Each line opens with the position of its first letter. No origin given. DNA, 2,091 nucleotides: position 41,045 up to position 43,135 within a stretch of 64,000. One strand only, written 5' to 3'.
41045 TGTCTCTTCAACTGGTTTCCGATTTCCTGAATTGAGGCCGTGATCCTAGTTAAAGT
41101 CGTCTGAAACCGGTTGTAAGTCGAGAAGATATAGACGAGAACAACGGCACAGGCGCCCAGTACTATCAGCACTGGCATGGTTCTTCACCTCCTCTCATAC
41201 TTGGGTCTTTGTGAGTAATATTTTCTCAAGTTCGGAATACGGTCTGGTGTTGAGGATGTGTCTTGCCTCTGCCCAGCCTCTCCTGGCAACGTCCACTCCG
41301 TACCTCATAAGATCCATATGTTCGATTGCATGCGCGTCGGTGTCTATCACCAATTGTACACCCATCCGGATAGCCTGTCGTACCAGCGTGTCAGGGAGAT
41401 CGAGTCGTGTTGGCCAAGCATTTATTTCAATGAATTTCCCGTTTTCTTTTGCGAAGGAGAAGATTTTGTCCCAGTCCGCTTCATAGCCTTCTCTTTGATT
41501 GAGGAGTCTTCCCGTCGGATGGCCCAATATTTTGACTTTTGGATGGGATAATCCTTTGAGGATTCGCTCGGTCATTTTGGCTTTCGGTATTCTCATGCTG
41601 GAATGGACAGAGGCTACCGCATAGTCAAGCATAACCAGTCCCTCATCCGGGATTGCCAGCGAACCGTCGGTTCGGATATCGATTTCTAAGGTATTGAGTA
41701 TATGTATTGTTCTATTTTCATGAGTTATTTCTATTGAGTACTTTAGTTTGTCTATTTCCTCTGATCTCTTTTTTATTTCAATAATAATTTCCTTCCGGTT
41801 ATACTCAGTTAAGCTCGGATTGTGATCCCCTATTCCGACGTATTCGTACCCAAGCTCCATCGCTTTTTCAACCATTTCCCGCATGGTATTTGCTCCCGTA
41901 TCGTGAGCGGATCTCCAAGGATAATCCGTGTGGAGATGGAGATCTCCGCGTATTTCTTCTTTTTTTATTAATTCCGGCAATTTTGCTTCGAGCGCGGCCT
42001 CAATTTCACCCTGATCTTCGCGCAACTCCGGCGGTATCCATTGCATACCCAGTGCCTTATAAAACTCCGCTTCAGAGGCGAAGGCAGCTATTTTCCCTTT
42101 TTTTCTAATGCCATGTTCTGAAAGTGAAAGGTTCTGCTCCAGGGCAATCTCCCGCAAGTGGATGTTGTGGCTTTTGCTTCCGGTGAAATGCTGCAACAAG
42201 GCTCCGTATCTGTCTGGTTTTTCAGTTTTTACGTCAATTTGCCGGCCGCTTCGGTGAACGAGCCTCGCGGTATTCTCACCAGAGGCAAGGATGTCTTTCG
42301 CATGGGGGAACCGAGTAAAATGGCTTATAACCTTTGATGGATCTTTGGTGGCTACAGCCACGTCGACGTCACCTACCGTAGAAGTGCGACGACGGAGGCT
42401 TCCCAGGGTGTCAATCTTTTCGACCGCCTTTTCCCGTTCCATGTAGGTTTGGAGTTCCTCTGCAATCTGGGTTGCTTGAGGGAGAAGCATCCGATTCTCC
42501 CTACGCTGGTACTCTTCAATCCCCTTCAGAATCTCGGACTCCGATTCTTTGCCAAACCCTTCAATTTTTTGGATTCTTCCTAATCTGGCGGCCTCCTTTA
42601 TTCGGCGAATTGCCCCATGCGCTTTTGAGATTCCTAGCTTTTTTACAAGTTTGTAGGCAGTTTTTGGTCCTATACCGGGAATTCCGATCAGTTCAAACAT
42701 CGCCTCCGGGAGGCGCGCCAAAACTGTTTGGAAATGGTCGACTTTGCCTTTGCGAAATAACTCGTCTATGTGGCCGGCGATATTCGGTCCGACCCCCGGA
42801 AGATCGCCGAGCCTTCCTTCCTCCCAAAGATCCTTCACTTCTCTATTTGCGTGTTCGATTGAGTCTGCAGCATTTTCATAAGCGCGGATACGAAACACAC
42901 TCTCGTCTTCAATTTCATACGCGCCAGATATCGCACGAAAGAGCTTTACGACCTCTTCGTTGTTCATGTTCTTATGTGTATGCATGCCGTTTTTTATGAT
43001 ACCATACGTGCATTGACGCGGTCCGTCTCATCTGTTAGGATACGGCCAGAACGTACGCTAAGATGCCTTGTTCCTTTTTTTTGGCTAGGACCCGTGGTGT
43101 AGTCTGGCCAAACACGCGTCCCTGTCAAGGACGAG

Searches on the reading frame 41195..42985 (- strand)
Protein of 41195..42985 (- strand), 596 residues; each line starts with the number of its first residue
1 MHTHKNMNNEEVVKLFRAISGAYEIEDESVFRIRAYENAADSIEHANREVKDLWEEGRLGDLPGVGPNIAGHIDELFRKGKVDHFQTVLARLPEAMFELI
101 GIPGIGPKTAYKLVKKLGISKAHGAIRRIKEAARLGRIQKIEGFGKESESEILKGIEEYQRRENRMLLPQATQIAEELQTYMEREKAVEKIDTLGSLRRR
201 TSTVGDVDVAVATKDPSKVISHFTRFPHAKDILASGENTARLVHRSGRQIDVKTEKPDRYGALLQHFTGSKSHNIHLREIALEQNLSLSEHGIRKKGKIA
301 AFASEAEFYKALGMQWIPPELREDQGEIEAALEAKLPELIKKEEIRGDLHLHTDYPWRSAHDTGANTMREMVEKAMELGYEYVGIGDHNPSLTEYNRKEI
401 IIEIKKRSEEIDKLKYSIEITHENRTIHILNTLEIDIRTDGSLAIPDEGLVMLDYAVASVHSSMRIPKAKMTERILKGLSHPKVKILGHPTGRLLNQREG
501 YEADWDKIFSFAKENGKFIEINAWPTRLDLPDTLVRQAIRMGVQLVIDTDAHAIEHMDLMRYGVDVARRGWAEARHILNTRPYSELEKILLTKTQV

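Call 68: search_protein_families(library=pfam, proteins=[window:41195-42985:-], max_evalue=0.001)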
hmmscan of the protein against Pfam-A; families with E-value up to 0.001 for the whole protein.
window:41195-42985:- (596 aa): 5 families
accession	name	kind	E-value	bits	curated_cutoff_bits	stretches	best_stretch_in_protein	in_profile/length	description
PF14791.11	DNA_pol_B_thumb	-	1.2e-22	80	25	1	264-323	2-63/63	DNA polymerase beta thumb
PF14716.13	HHH_8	-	3.3e-18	66.2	30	1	7-81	1-72/73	Helix-hairpin-helix domain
PF02811.25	PHP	-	1e-12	49.1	26.4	1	348-522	1-162/164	PHP domain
PF14520.12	HHH_5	-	1.4e-08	35.5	27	1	98-156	3-55/57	Helix-hairpin-helix domain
PF00633.29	HHH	-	1.6e-05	24.9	24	0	98-113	12-27/30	Helix-hairpin-helix motif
